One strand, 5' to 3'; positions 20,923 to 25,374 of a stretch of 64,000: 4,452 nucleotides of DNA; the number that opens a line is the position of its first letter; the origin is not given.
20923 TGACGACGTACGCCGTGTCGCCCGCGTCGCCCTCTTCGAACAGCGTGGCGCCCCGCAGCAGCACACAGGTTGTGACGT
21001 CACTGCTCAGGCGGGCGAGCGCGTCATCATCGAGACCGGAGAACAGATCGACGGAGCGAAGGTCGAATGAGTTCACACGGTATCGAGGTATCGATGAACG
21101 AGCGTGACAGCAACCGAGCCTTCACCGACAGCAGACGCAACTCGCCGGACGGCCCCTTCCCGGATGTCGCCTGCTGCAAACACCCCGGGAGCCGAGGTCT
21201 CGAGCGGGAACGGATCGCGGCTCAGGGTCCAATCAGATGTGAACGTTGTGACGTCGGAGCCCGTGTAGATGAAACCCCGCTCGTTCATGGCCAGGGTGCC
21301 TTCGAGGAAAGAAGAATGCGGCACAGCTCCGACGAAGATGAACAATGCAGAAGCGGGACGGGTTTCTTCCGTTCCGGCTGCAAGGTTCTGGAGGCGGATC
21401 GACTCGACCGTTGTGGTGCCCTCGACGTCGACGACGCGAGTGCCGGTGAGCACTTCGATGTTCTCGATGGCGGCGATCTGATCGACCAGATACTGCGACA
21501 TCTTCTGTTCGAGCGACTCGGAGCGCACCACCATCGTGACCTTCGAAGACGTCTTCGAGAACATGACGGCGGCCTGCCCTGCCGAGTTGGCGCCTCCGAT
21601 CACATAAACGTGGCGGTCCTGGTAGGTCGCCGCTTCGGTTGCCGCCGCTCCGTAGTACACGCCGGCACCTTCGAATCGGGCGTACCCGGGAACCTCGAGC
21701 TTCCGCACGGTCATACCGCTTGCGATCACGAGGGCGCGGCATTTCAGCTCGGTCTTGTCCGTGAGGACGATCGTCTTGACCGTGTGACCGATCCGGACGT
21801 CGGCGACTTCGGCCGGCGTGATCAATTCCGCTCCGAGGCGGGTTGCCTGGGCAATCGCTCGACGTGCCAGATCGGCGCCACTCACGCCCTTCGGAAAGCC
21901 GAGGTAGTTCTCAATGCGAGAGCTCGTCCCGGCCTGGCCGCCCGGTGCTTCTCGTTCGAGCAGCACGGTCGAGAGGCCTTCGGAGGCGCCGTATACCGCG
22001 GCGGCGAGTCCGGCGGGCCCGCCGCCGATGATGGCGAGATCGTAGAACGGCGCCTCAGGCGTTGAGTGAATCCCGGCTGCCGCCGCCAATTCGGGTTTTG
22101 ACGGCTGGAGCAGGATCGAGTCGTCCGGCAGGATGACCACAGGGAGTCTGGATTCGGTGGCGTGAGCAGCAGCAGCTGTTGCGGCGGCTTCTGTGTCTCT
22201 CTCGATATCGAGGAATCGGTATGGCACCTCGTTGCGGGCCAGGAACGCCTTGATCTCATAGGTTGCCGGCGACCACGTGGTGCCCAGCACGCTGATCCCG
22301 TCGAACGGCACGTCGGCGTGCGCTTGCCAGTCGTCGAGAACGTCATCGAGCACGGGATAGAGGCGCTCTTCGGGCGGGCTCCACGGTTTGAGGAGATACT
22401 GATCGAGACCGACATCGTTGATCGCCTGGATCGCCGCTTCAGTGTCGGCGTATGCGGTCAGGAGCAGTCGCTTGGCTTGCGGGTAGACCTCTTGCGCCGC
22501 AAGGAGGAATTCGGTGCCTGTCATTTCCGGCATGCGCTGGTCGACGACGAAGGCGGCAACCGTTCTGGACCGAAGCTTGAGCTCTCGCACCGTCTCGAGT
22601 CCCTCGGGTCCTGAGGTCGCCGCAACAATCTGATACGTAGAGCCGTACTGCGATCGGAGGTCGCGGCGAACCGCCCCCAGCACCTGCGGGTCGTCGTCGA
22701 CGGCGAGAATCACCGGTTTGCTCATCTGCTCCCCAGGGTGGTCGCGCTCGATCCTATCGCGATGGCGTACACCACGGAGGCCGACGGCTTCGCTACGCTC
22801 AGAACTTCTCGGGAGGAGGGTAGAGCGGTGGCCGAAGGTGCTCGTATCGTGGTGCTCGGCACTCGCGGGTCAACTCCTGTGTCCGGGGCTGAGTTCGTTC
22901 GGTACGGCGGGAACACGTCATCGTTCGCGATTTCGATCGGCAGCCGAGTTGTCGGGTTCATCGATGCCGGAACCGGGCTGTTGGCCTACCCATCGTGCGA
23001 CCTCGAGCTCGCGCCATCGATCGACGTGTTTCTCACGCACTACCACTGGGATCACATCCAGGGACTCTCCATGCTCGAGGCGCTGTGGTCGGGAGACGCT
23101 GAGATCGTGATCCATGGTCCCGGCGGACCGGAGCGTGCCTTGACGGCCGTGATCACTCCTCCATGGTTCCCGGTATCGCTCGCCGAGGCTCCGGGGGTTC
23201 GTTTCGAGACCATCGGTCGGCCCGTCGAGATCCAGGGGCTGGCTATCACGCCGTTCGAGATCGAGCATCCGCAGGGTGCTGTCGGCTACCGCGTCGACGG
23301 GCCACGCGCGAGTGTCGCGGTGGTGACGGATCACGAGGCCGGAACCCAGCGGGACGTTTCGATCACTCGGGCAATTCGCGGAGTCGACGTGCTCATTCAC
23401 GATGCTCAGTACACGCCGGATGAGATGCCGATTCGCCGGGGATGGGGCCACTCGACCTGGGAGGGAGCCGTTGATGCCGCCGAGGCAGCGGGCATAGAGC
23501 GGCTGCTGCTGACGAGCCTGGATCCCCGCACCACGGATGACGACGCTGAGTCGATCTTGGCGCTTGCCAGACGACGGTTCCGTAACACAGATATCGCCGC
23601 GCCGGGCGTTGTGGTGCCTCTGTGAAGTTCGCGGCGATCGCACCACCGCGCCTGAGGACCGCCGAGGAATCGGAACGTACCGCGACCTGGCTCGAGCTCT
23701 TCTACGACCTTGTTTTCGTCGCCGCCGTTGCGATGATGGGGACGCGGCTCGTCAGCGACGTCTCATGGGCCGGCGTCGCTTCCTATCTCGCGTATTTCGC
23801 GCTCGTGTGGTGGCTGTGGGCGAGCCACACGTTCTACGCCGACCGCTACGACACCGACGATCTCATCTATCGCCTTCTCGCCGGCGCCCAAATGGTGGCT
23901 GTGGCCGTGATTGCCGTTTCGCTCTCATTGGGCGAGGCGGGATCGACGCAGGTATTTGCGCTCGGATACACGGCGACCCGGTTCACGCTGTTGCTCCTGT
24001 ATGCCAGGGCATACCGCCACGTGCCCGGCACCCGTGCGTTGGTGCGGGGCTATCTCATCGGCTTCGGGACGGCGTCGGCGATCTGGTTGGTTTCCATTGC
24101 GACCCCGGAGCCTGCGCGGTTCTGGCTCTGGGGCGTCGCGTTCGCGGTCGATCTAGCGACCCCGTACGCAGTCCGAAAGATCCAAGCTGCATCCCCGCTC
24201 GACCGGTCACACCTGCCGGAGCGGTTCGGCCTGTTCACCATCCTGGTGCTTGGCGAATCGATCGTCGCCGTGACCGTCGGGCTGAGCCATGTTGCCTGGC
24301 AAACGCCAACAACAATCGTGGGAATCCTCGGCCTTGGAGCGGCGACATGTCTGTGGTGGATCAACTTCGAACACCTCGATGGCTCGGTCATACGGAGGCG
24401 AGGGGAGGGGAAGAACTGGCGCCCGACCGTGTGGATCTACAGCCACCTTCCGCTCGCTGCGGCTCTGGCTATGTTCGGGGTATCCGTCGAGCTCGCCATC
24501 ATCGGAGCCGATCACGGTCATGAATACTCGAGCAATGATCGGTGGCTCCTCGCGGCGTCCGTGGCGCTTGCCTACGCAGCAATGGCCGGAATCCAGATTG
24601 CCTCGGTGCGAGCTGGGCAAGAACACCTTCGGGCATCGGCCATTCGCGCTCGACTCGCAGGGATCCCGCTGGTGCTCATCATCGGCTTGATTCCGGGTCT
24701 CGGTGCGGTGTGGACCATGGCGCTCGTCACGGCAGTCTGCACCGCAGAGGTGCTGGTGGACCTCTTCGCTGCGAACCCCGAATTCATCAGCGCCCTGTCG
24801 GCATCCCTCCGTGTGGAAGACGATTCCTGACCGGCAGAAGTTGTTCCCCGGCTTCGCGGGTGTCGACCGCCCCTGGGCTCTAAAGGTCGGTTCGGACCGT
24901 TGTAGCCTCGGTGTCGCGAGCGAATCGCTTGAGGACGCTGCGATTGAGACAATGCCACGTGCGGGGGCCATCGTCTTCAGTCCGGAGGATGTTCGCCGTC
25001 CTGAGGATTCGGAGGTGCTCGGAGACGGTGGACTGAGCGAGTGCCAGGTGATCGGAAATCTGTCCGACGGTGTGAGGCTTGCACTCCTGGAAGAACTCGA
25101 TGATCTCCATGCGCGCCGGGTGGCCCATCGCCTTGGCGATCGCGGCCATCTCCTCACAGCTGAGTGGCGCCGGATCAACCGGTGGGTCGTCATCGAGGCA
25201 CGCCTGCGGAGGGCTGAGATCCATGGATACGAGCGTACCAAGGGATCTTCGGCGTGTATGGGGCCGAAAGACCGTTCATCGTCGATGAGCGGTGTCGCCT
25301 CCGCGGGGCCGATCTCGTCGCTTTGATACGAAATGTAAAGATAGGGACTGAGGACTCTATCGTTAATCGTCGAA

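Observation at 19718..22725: cNMP-gated two-component operon whose output domain is a flavoprotein rather than a DNA-binding domain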

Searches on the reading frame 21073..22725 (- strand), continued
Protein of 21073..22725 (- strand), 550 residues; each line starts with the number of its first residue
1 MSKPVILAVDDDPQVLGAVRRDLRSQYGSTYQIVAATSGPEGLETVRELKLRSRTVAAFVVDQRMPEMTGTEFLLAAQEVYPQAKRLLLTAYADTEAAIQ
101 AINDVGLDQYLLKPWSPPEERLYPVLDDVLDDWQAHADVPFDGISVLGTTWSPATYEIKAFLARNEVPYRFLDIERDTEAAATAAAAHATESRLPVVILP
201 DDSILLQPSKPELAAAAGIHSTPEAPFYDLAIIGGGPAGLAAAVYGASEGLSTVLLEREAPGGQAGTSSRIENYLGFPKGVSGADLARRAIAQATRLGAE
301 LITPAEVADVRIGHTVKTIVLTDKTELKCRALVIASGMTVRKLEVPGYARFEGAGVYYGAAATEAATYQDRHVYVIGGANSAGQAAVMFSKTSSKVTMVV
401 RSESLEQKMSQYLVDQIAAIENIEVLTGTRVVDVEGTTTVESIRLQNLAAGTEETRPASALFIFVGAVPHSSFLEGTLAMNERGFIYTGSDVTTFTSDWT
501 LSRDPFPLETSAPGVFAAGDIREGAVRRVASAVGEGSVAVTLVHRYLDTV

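Call 82: find_encoding_contigs(protein=P0059, flank=7000, max_places=1)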
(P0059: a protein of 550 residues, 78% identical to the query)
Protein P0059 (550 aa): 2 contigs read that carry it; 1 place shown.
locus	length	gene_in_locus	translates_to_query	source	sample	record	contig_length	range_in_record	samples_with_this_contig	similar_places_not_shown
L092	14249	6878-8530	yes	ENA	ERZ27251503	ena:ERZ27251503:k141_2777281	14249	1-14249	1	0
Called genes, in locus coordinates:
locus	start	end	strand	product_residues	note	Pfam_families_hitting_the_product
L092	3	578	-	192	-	?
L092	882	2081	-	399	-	PF00672:HAMP, PF00512:HisKA, PF02518:HATPase_c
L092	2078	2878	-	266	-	PF00072:Response_reg, PF00486:Trans_reg_C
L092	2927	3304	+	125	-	-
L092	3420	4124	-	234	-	-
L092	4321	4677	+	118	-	PF09339:HTH_IclR (faint), PF12840:HTH_20, PF01022:HTH_5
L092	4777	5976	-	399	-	PF06772:LtrA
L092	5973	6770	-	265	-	PF12706:Lactamase_B_2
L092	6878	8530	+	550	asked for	PF00072:Response_reg, PF01266:DAO (faint), PF00462:Glutaredoxin (weak), PF03486:HI0933_like (faint), PF07992:Pyr_redox_2, PF12831:FAD_oxidored (weak), PF13738:Pyr_redox_3, PF00070:Pyr_redox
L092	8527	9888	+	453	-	PF00027:cNMP_binding, PF02518:HATPase_c, PF14501:HATPase_c_5 (weak)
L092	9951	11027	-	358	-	PF00211:Guanylate_cyc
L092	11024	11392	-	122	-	PF01152:Bac_globin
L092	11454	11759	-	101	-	-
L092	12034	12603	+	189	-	PF04542:Sigma70_r2, PF08281:Sigma70_r4_2, PF04545:Sigma70_r4 (weak)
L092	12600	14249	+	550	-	?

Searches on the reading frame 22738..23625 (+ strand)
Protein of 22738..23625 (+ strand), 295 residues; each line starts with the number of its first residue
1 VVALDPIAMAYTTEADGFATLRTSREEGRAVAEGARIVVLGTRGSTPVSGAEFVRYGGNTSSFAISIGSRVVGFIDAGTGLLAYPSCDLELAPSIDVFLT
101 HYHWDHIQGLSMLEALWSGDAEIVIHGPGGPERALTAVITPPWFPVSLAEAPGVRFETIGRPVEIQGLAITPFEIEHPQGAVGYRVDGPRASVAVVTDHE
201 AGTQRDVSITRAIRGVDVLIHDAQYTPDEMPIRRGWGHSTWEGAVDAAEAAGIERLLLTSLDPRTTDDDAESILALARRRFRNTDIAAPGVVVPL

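Call 3: search_protein_families(library=pfam, proteins=[window:22738-23625:+], max_evalue=0.01)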
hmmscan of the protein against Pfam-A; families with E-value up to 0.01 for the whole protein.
window:22738-23625:+ (295 aa): 2 families
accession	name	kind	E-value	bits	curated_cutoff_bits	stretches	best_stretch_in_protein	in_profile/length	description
PF12706.13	Lactamase_B_2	-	1.5e-22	80.6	27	1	75-259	5-198/200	Beta-lactamase superfamily domain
PF00753.33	Lactamase_B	-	0.00042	20.8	22.7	1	96-256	46-192/196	Metallo-beta-lactamase superfamily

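Call 4: search_protein_families(library=ncbifam, proteins=[window:22738-23625:+], max_evalue=0.01)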
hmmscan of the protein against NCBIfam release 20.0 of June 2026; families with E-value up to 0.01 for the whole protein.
window:22738-23625:+ (295 aa): 11 families
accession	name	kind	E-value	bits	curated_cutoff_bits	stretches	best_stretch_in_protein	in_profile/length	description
NF000801.0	PRK00055.1-3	equivalog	4.8e-21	75.1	252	2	207-290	217-298/307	ribonuclease Z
TIGR02651.1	RNase_Z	equivalog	4.2e-19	68.7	292.95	2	204-288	211-295/302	ribonuclease Z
TIGR03307.1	PhnP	equivalog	1e-12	48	272.25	1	93-259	66-219/249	phosphonate metabolism protein PhnP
NF041851.1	cyc_nuc_deg_phdiest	equivalog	3.7e-12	46.2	400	1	160-282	124-239/253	cyclic nucleotide-degrading phosphodiesterase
NF000800.0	PRK00055.1-1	equivalog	5.8e-11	41.9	398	1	212-288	222-298/305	ribonuclease Z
NF041257.1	GntH_guanitoxin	equivalog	1.4e-10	40.6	333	1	49-134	20-112/374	guanitoxin biosynthesis MBL fold metallo-hydrolase GntH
NF002558.0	PRK02126.1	subfamily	2.5e-08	33.3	315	1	190-286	242-337/345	ribonuclease Z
NF038231.1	MBL_Geo_Pelo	equivalog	1.5e-07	31.3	360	1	94-261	65-223/250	GPMC system MBL fold metallohydrolase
TIGR02649.1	true_RNase_BN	exception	1.6e-07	30.7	563.7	1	212-289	221-298/304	ribonuclease BN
NF000805.0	PRK00055.2-3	equivalog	1.1e-05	24.9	416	1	211-285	217-289/307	ribonuclease Z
NF002553.0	PRK02113.1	equivalog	0.0027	17.2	386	1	96-224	69-192/252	MBL fold metallo-hydrolase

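Call 64: search_solved_structures(query=window:22762-23625:+, max_evalue=0.001, show_alignments=0)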
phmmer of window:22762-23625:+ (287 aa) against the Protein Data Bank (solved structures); distinct sequences matched with E-value up to 0.001: 4.
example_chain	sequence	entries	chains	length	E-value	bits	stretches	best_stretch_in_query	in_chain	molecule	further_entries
2cbn_A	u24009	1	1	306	4.7e-09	39.1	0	204-280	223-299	RIBONUCLEASE Z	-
1y44_A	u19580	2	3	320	6.5e-09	38.6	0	88-179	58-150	Ribonuclease Z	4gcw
2fk6_A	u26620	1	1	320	1.6e-07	34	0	200-262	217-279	RIBONUCLEASE Z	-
3g1p_A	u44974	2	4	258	2.3e-06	30.3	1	86-219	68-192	Protein phnP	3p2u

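Call 72: search_protein_families(library=pfam, proteins=[window:22828-23625:+], max_evalue=10)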
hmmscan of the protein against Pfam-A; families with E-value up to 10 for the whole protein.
window:22828-23625:+ (265 aa): 3 families
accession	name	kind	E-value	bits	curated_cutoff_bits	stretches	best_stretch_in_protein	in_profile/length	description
PF12706.13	Lactamase_B_2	-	1.3e-22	80.9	27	1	45-229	5-198/200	Beta-lactamase superfamily domain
PF00753.33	Lactamase_B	-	0.0004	20.8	22.7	1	66-226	46-192/196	Metallo-beta-lactamase superfamily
PF13460.12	NAD_binding_10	-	0.06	13.6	27.2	1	176-230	51-97/184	NAD(P)H-binding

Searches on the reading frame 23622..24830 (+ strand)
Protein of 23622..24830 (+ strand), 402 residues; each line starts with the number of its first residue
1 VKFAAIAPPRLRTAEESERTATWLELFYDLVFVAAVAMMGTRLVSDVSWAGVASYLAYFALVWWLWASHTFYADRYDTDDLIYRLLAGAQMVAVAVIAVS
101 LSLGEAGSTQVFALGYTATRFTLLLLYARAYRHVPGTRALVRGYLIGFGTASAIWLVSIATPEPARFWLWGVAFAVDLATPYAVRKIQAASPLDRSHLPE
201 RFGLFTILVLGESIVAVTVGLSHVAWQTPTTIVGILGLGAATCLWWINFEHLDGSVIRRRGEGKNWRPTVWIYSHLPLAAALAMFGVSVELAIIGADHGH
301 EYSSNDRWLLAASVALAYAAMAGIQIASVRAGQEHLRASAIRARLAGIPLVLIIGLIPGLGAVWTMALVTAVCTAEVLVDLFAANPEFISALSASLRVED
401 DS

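Call 3: search_protein_families(library=pfam, proteins=[window:23622-24830:+], max_evalue=0.01)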
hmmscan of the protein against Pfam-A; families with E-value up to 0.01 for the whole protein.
window:23622-24830:+ (402 aa): 1 family
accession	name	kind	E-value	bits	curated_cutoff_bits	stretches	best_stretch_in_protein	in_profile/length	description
PF06772.16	LtrA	-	1.6e-81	274.8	31.9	1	21-370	2-354/356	Bacterial low temperature requirement A protein (LtrA)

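Call 4: search_protein_families(library=ncbifam, proteins=[window:23622-24830:+], max_evalue=0.01)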
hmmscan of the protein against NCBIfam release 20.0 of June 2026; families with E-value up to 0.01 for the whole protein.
window:23622-24830:+ (402 aa): 0 families

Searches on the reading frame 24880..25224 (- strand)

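Call 3: search_protein_families(library=pfam, proteins=[window:24880-25224:-], max_evalue=0.01)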
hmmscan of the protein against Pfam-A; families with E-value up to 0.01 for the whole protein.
window:24880-25224:- (114 aa): 8 families
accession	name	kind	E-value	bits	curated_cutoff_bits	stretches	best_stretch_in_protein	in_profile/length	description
PF01022.26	HTH_5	-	1.3e-13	51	22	1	36-81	2-46/47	Bacterial regulatory protein, arsR family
PF12840.13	HTH_20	-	1.4e-11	44.6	27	1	33-82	1-50/51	Helix-turn-helix domain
PF09339.16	HTH_IclR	-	6.9e-06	26.2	22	1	39-82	6-50/52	IclR helix-turn-helix domain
PF25212.1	HVO_A0114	-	0.00026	21.1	27.6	1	18-87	5-73/84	HVO_A0114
PF13412.12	HTH_24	-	0.0013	18.7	21.9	1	39-80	6-47/48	Winged helix-turn-helix DNA-binding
PF21476.4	PF0610-like_N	-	0.0016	19.1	33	1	38-73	3-37/50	PF0610-like, N-terminal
PF13545.12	HTH_Crp_2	-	0.0026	18.1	27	1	50-100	22-69/70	Crp-like helix-turn-helix domain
PF24033.1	DUF7342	-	0.0037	17.7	31.6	1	49-96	16-63/150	Family of unknown function (DUF7342)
